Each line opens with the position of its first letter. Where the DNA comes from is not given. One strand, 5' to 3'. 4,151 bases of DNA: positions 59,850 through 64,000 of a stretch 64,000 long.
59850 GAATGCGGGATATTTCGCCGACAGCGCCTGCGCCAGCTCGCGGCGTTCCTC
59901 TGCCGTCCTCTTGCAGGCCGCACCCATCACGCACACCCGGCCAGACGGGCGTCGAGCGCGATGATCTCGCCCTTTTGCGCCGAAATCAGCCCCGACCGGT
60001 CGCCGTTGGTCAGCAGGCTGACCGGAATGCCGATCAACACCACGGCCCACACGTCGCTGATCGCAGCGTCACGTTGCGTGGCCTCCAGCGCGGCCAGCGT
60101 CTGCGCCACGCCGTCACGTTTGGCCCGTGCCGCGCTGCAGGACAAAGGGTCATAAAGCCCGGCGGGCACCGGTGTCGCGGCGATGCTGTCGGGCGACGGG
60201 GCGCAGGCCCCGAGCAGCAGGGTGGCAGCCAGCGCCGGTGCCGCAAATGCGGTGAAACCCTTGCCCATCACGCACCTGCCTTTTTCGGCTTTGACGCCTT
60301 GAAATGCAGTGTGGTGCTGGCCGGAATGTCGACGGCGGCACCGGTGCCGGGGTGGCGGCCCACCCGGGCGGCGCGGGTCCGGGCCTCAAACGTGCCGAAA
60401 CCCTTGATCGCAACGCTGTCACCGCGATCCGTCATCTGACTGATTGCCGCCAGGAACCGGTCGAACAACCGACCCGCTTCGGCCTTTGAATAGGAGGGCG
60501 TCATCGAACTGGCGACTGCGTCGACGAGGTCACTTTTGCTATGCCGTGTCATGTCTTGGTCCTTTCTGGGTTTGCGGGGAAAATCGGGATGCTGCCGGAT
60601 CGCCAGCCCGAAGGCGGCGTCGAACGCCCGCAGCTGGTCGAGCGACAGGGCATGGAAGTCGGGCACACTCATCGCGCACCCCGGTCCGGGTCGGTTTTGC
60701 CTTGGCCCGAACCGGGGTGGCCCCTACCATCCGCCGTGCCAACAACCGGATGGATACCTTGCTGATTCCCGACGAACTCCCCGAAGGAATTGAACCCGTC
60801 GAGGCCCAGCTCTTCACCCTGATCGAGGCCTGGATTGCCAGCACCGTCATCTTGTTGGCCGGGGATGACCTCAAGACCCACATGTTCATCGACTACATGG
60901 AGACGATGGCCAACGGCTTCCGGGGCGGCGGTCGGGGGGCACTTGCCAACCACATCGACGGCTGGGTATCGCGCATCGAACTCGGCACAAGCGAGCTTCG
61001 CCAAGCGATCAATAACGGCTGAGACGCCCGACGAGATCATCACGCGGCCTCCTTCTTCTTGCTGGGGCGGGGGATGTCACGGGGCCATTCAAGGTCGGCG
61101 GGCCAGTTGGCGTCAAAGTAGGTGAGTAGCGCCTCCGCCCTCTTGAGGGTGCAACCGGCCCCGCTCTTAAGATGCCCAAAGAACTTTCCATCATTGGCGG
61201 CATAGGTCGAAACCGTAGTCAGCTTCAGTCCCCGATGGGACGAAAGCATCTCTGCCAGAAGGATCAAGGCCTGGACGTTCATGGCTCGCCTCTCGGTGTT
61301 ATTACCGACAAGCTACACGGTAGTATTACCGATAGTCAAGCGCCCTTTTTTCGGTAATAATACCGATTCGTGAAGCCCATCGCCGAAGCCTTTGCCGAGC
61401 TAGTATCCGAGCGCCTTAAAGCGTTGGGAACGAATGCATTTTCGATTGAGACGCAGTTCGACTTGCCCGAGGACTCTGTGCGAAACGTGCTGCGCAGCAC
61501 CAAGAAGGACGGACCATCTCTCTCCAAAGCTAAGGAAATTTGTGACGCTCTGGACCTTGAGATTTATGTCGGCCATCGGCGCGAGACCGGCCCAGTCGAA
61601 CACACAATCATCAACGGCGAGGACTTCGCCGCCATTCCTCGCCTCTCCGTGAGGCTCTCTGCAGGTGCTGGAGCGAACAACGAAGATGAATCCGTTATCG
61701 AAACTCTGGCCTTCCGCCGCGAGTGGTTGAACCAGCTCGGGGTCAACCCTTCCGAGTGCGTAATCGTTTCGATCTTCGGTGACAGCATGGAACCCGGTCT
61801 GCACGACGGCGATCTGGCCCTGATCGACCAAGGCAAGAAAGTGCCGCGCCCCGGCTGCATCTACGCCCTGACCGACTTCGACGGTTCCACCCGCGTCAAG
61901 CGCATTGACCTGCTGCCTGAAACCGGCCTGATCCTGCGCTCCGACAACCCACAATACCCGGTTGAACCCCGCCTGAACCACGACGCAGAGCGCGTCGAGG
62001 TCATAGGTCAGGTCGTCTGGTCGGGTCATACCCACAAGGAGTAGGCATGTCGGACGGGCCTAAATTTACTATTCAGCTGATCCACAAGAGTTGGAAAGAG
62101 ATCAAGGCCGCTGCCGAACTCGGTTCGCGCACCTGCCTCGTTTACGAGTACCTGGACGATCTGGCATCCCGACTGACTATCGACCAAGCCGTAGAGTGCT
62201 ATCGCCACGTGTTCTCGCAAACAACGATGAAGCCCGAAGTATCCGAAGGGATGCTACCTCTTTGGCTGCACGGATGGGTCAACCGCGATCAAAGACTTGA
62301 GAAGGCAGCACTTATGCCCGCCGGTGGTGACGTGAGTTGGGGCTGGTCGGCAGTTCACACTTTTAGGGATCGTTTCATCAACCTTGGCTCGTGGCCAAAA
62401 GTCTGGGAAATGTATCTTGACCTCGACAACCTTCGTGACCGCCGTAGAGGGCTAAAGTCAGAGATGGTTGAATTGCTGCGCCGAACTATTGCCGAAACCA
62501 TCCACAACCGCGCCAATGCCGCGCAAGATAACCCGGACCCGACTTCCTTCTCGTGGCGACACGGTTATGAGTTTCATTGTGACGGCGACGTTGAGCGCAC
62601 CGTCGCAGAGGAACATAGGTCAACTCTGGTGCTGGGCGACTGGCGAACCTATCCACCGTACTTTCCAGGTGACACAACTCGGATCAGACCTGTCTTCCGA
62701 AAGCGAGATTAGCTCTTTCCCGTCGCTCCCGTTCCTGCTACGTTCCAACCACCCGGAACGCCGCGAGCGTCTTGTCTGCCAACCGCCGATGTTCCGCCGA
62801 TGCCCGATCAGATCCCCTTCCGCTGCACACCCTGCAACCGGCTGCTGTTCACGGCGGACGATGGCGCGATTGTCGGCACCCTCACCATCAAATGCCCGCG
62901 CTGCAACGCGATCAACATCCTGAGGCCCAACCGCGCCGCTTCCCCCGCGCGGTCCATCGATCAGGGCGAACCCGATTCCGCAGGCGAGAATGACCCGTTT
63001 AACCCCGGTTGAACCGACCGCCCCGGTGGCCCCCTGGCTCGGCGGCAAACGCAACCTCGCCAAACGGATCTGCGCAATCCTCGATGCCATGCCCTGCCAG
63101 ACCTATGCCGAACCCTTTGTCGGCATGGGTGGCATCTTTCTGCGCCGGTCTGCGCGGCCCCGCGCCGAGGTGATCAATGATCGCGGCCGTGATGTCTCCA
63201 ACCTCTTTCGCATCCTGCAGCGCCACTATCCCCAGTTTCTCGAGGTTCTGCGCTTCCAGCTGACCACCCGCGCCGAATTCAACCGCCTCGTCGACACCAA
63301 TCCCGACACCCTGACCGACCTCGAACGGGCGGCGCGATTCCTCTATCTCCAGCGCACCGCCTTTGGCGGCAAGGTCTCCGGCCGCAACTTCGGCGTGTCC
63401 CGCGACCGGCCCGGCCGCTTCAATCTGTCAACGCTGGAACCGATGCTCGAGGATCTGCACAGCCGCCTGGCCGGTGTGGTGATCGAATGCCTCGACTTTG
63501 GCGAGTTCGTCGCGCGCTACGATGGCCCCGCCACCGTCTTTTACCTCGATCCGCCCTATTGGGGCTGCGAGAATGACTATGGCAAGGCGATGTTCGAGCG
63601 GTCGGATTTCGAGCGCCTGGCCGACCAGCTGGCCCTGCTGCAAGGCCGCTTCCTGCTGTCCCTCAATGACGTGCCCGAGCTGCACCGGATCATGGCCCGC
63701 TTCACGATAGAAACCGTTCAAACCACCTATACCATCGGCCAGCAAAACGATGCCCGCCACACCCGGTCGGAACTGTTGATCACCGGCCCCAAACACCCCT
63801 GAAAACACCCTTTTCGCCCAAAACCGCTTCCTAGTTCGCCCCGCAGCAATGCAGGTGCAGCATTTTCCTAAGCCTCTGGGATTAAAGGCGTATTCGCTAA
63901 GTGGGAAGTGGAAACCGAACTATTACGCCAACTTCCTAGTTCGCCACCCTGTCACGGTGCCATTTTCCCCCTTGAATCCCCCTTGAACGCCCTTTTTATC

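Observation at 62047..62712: Unknown 221-aa gene translationally coupled to the prophage repressor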

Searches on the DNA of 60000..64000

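Call 98: search_rna_families(source=window, start=60000, end=64000, threshold=evalue, max_evalue=0.1)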
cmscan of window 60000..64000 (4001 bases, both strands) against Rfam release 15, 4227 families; matches with E-value up to 0.1: 0.
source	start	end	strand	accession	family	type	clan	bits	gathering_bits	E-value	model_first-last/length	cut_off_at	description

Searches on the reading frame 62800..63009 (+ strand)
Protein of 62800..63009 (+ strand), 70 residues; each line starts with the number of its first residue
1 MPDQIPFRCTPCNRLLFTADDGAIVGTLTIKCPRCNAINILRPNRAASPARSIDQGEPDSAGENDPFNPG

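Call 3: search_protein_families(library=pfam, proteins=[window:62800-63009:+], max_evalue=1)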
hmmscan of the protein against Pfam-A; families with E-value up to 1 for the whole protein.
window:62800-63009:+ (70 aa): 6 families
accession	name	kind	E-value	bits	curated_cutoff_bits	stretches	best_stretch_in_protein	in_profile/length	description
PF10122.14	Zn_ribbon_Com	-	4.9e-08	32.7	22.9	1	7-49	5-44/52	Mu-like prophage protein Com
PF03811.18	Zn_ribbon_InsA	-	0.0042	17.2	26.1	1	27-45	3-21/35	InsA N-terminal domain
PF17848.7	Zn_ribbon_ACC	-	0.011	16.3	24.5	1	30-38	2-10/26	Acetyl-CoA carboxylase zinc finger domain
PF23549.1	Zn_ribbon_GRF_2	-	0.074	13.3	27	0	7-21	30-44/45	GRF-like zinc ribbon domain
PF23137.1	HVO_0758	-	0.12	12.6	27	1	8-36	22-49/55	HVO_0758 mu-protein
PF05180.17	zf-DNL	-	0.23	11.9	27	0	5-38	2-37/64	DNL zinc finger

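Call 4: search_protein_families(library=phrogs, proteins=[window:62800-63009:+], max_evalue=1)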
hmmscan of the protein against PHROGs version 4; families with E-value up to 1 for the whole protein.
window:62800-63009:+ (70 aa): 6 families
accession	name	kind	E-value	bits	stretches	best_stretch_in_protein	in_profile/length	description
phrog_6417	-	other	3.4e-11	43.9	1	7-60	8-58/68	translational regulator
phrog_13819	-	DNA, RNA and nucleotide metabolism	1.3e-05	26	1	7-41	4-35/62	gpCom control of modification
phrog_5602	-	unknown function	0.019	15.6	1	3-39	15-52/60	-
phrog_21460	-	unknown function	0.042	14.6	1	16-39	2-25/64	-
phrog_21646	-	unknown function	0.059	14.7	1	8-36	5-33/69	-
phrog_36973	-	unknown function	0.068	13.8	1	27-58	3-32/53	-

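Call 5: search_protein_families(library=padloc, proteins=[window:62800-63009:+], max_evalue=1)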
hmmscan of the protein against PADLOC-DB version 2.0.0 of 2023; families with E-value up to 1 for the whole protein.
window:62800-63009:+ (70 aa): 0 families

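Call 6: search_protein_families(library=ncbifam, proteins=[window:62800-63009:+], max_evalue=1)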
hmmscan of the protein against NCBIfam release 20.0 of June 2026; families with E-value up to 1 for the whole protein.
window:62800-63009:+ (70 aa): 2 families
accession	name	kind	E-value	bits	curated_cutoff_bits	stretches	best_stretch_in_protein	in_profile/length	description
NF047912.1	ECs_2282_CxxC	subfamily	0.005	16.7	37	0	2-21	23-41/60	ECs_2282 family putative zinc-binding protein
NF011481.0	PRK14890.1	equivalog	0.039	14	61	1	8-45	11-43/61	putative Zn-ribbon RNA-binding protein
